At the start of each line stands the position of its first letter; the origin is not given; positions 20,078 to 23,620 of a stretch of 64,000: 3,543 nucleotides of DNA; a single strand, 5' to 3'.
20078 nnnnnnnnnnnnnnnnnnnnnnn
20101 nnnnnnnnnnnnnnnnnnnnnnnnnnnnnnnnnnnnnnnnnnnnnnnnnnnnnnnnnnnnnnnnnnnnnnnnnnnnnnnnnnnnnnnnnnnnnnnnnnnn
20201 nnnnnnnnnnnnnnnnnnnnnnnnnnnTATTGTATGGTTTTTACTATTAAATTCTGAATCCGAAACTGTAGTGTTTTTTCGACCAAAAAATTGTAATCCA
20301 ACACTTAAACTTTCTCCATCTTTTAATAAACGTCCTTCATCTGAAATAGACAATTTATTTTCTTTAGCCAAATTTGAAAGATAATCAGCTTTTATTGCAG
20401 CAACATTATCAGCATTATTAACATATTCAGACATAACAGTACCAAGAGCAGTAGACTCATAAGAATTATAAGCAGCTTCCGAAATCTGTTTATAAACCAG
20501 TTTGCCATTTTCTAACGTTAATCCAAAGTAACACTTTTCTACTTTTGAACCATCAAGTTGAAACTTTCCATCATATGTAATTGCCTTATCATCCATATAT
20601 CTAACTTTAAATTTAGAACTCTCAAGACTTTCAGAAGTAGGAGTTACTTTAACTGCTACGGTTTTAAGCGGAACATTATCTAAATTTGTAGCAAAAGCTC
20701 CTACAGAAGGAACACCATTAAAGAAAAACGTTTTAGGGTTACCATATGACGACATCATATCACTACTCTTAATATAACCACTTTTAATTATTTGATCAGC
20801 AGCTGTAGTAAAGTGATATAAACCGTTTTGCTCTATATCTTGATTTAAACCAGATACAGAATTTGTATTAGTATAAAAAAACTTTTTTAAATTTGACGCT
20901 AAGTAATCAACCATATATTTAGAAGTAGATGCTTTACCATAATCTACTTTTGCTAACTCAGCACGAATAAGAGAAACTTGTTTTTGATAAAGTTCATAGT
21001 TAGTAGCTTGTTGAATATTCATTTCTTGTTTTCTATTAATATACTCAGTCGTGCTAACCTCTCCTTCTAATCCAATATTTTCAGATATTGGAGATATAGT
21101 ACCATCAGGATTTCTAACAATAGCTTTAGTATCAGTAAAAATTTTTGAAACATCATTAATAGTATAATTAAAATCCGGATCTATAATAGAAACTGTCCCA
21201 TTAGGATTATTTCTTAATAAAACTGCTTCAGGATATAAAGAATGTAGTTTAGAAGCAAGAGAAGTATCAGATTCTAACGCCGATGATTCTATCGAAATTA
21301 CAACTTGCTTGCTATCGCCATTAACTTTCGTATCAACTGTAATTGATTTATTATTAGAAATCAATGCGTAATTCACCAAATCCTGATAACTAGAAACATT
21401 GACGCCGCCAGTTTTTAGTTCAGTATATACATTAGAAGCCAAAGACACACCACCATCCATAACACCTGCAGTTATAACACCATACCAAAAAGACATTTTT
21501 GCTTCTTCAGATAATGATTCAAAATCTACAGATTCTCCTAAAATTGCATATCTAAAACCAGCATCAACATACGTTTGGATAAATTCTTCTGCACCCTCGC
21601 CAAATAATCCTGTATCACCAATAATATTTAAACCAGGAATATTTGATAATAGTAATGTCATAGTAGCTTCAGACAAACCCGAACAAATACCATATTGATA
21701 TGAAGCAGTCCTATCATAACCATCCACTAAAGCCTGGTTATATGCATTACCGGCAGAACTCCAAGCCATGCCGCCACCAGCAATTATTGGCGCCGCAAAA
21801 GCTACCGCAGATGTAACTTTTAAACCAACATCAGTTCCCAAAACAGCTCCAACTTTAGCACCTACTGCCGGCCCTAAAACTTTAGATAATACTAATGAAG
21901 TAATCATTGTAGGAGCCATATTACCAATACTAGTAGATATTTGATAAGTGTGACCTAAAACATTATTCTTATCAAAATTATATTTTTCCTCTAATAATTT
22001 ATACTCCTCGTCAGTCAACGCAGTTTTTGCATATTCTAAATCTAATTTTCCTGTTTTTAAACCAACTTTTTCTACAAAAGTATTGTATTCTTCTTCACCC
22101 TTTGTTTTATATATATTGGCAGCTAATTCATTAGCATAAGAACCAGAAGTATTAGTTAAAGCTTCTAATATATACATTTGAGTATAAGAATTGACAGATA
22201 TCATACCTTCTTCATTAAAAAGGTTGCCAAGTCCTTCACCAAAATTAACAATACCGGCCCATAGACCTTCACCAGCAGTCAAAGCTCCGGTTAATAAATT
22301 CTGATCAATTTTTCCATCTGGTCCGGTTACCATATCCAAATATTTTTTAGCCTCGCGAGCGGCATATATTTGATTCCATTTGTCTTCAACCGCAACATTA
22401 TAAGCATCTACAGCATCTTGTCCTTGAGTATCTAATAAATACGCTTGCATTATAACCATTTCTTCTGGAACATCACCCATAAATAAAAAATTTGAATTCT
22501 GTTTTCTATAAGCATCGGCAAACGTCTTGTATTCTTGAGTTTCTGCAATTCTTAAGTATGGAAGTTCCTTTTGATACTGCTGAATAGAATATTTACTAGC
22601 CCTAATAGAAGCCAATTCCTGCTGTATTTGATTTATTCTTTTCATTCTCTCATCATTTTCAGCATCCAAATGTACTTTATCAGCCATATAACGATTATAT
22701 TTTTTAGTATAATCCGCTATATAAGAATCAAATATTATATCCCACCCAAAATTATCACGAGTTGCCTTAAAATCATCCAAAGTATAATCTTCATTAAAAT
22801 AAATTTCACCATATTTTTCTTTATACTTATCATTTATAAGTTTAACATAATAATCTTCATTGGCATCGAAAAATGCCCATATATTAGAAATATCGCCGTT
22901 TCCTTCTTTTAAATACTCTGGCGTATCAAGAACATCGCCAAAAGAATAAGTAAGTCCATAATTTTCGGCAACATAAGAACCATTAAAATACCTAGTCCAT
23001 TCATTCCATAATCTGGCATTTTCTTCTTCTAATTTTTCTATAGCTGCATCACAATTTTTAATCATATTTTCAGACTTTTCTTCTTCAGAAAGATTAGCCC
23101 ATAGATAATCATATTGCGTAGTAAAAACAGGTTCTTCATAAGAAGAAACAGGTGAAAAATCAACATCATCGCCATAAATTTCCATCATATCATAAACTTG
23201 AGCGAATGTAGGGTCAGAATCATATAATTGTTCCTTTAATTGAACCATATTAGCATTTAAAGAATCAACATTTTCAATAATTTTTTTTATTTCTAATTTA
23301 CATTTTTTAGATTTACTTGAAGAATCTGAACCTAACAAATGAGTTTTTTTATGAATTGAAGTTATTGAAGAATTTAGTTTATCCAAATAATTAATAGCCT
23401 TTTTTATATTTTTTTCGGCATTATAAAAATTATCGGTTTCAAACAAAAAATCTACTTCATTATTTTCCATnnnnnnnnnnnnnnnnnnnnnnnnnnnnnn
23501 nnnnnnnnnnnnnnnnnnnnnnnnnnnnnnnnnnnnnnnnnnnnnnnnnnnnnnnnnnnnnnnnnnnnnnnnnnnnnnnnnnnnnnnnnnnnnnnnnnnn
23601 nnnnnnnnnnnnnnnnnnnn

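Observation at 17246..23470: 2074-aa T7SS-linked giant protein combining LXG-like hairpin, glycine-zipper membrane region and an internal HD phosphohydrolase signature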

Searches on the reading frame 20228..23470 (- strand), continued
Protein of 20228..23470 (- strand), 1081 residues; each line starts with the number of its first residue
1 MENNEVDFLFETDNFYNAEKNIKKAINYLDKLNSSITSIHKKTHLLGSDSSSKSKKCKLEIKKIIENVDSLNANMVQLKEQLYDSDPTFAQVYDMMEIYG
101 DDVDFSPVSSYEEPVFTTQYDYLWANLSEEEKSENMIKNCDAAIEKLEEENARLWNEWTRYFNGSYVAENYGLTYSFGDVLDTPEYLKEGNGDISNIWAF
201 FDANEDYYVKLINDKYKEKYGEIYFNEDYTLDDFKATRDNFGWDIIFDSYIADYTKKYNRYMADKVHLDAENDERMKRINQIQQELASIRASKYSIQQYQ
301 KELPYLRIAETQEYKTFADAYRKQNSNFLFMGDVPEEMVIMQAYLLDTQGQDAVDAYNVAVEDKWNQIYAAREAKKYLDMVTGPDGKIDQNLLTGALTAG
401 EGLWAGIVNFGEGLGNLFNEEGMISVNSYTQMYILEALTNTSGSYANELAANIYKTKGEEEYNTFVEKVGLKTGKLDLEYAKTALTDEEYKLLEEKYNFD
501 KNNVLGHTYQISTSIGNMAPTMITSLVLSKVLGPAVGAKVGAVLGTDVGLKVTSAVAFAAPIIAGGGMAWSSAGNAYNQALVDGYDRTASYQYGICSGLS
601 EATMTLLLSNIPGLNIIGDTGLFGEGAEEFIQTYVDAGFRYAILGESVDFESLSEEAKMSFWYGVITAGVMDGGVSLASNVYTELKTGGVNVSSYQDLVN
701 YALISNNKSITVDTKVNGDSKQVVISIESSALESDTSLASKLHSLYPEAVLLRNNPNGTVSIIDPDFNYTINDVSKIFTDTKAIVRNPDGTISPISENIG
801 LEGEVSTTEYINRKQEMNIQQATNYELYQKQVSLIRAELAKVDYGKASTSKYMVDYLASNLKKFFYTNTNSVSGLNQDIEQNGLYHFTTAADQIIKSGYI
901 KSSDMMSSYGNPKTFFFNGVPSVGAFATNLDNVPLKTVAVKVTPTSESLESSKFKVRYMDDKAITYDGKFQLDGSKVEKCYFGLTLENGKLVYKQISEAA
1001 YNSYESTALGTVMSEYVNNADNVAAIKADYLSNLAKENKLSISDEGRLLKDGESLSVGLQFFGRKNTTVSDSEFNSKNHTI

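Call 87: search_protein_families(library=pfam, alignment_id=A5, max_evalue=10)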
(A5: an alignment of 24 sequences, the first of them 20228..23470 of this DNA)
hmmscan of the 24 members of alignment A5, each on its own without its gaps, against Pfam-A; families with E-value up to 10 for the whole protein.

A. member 1, window:20228-23470:- (1081 aa): 5 families
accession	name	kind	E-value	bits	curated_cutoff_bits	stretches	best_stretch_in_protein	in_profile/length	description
PF08650.15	DASH_Dad4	-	0.012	16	29.8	1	61-105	13-60/71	DASH complex subunit Dad4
PF11932.13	DUF3450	-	0.11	12.3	32.6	1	253-303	48-98/241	Protein of unknown function (DUF3450)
PF02403.27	Seryl_tRNA_N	-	1.1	10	28.2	1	12-83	28-98/108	Seryl-tRNA synthetase N-terminal domain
PF24715.1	YxiF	-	2.9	8.4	25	1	17-71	47-102/140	YxiF protein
PF14282.11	FlxA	-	4.1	8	26.3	2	264-302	39-71/101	FlxA-like protein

B. families by the number of members that match (of 24 scanned): 63 families (the first 25 are shown)
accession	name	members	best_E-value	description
PF15633.11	Tox-ART-HYD1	7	0.0019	HYD1 signature containing ADP-ribosyltransferase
PF01644.23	Chitin_synth_1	2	0.0085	Chitin synthase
PF11932.13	DUF3450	2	0.1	Protein of unknown function (DUF3450)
PF00404.24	Dockerin_1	1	2.2e-09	Dockerin type I domain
PF06810.17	Phage_scaffold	1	0.0061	Phage capsid assembly scaffolding protein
PF08650.15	DASH_Dad4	1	0.012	DASH complex subunit Dad4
PF22820.2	TcaA_3rd_4th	1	0.014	TcaA protein 3rd/4th domain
PF13405.12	EF-hand_6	1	0.017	EF-hand domain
PF18391.7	CHIP_TPR_N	1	0.018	CHIP N-terminal tetratricopeptide repeat domain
PF13202.12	EF-hand_5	1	0.019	EF hand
PF08519.17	RFC1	1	0.023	Replication factor RFC1 C terminal domain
PF06825.17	HSBP1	1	0.023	Heat shock factor binding protein 1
PF23583.2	EF_HAND_2_PLCG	1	0.028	PLCG EF-hand motif 2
PF05302.16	DUF720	1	0.032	Protein of unknown function (DUF720)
PF14523.12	Syntaxin_2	1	0.038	Syntaxin-like protein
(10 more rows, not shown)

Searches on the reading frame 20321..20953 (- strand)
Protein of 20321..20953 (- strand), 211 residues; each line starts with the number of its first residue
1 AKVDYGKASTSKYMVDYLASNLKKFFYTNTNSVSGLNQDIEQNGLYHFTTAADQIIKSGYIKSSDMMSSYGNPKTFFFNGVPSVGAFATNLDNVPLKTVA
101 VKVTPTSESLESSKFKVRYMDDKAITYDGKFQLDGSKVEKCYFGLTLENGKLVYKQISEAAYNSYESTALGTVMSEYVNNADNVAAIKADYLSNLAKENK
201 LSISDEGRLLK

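Call 85: search_solved_structures(query=A6, max_evalue=10, show_alignments=3)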
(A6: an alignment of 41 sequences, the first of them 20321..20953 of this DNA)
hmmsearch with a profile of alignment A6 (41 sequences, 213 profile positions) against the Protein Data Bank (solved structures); distinct sequences matched with E-value up to 10: 1.
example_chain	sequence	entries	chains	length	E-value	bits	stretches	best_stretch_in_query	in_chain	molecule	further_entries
6nyr_A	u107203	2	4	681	0.14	14.7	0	21-75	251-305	Crov588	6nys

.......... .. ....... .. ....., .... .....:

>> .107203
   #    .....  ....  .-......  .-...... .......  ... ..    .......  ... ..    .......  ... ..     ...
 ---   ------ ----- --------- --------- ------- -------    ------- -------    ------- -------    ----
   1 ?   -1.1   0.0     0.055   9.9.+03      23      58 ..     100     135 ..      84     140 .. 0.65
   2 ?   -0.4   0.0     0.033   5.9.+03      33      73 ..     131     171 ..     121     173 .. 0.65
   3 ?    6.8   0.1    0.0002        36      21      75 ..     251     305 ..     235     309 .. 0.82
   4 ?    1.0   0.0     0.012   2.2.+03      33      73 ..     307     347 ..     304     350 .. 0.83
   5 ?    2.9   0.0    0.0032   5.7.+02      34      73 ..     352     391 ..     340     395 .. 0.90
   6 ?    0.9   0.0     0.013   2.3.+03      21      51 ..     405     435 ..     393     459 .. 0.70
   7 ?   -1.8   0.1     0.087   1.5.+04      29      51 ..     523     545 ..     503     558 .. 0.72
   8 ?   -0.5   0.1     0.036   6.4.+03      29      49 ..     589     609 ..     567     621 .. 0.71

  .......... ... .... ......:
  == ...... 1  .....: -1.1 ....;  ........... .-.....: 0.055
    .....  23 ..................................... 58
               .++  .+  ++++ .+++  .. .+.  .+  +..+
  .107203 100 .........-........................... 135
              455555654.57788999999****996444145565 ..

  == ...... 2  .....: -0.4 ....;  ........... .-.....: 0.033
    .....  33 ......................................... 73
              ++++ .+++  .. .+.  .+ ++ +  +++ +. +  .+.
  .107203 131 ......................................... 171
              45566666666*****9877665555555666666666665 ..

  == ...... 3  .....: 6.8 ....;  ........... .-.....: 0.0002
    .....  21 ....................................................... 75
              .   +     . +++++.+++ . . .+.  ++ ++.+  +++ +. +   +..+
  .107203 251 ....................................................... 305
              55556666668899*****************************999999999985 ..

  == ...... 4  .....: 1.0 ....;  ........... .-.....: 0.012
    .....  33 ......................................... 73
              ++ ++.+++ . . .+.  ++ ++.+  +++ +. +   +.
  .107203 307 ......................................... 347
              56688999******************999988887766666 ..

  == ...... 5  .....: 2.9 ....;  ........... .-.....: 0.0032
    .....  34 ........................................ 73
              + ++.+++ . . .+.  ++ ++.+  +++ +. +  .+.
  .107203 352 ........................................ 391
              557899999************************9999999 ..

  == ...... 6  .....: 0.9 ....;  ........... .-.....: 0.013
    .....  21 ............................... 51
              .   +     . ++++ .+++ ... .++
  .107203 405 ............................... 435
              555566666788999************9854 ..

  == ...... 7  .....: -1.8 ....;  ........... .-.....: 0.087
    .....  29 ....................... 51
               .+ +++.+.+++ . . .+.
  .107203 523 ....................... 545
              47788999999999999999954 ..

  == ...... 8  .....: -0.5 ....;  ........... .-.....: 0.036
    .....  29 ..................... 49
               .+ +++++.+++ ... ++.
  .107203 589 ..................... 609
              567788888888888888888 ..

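Call 86: search_protein_families(library=pfam, alignment_id=A6, max_evalue=10)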
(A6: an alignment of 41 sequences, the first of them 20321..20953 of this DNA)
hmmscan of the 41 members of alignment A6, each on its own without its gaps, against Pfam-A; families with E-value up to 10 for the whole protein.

A. member 1, window:20321-20953:- (211 aa): 2 families
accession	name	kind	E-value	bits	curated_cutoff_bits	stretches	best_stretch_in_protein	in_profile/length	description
PF15217.11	TSC21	-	0.18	12.5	25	1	10-118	8-114/170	TSC21 family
PF19109.5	DUF5796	-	0.2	12.1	36.9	0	66-108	21-61/139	Family of unknown function (DUF5796)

B. families by the number of members that match (of 41 scanned): 25 families
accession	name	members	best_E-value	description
PF15633.11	Tox-ART-HYD1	16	7.4e-05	HYD1 signature containing ADP-ribosyltransferase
PF19109.5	DUF5796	3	0.09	Family of unknown function (DUF5796)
PF15217.11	TSC21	2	0.18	TSC21 family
PF12066.13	SERRATE_Ars2_N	1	0.0074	SERRATE/Ars2, N-terminal domain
PF23386.1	NPP-6_helical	1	0.0081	NPP-6, helical domain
PF05815.16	AcMNPV_Orf101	1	0.016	Autographa californica nuclear polyhedrosis virus (AcMNPV), Orf101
PF18544.7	Polo_box_3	1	0.022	Polo box domain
PF15149.11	CATSPERB_C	1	0.034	CATSPERB, C-terminal domain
PF11101.13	DUF2884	1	0.034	Protein of unknown function (DUF2884)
PF16820.11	PKD_3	1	0.041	PKD-like domain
PF08522.16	BT_3987-like_N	1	0.048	BT_3987-like, N-terminal domain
PF22768.1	SPP1_Dit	1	0.051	Siphovirus-type tail component, C-terminal domain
PF03048.19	Herpes_UL92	1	0.06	UL92 family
PF24624.1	Int_N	1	0.063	Phage integrase, N-terminal domain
PF10705.14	Ycf15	1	0.073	Chloroplast protein precursor Ycf15 putative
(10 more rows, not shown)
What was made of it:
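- On Tox-ART-HYD1 (PF15633): 16 of 41 relatives hit, best E 7.4e-5 (call 86), and 7 of 24 in a second set (call 87).
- Checked: Family-wise scans then resolved aa ~840-1050 as Tox-ART-HYD1-like (call 86).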
